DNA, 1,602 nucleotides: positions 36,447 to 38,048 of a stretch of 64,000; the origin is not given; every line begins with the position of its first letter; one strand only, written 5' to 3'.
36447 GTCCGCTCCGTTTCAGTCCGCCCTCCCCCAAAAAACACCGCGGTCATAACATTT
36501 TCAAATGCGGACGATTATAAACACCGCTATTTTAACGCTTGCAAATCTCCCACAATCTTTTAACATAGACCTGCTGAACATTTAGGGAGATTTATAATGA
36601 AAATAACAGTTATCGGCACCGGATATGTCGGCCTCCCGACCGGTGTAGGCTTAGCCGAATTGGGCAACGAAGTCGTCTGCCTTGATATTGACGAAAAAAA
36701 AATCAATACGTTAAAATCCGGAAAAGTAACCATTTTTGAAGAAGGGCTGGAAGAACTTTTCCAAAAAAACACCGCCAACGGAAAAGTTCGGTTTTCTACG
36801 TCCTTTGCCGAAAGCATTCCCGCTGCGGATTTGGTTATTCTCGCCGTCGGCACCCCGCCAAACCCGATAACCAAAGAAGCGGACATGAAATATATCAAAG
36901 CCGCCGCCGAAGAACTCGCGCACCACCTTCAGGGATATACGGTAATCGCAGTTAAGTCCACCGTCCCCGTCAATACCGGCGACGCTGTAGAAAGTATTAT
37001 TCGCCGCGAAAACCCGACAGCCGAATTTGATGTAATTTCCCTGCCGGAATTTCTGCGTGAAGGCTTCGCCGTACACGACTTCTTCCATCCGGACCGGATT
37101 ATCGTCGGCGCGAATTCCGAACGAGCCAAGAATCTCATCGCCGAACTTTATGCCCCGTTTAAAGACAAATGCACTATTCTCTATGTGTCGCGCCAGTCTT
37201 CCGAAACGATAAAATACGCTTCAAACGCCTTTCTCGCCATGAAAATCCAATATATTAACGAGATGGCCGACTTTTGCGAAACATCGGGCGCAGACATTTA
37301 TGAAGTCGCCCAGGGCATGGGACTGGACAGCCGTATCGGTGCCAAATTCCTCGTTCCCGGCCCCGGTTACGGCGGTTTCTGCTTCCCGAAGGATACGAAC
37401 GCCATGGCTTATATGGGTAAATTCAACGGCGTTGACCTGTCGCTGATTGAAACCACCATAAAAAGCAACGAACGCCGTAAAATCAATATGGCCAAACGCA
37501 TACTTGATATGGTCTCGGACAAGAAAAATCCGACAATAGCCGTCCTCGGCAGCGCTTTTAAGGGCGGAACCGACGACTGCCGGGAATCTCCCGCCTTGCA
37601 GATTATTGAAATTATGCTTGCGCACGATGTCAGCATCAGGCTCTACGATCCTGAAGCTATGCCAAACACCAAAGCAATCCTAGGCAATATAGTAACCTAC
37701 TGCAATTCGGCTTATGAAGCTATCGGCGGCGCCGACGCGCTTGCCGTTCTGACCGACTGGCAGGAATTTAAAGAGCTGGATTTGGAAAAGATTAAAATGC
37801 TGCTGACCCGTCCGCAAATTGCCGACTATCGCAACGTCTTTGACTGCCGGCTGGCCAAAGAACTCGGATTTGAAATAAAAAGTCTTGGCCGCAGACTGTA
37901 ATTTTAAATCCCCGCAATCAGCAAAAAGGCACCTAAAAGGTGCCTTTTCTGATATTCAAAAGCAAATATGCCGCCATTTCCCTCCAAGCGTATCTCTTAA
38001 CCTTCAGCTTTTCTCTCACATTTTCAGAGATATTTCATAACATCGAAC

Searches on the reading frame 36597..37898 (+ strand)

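Call 61: search_protein_families(library=pfam, proteins=[window:36597-37898:+], max_evalue=0.0001)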
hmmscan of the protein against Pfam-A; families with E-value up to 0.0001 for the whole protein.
window:36597-37898:+ (434 aa): 4 families
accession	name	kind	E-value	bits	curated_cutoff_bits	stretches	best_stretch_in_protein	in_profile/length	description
PF03721.20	UDPG_MGDP_dh_N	-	9.7e-63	211.6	27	1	1-184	1-187/187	UDP-glucose/GDP-mannose dehydrogenase family, NAD binding domain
PF00984.24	UDPG_MGDP_dh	-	1.7e-33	115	25.4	1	201-292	2-93/94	UDP-glucose/GDP-mannose dehydrogenase family, central domain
PF03720.21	UDPG_MGDP_dh_C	-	9e-31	106.8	30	1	315-416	1-102/103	UDP-glucose/GDP-mannose dehydrogenase family, UDP binding domain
PF01262.27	AlaDh_PNT_C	-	5.3e-05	23.2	23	1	2-89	30-105/214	Alanine dehydrogenase/PNT, C-terminal domain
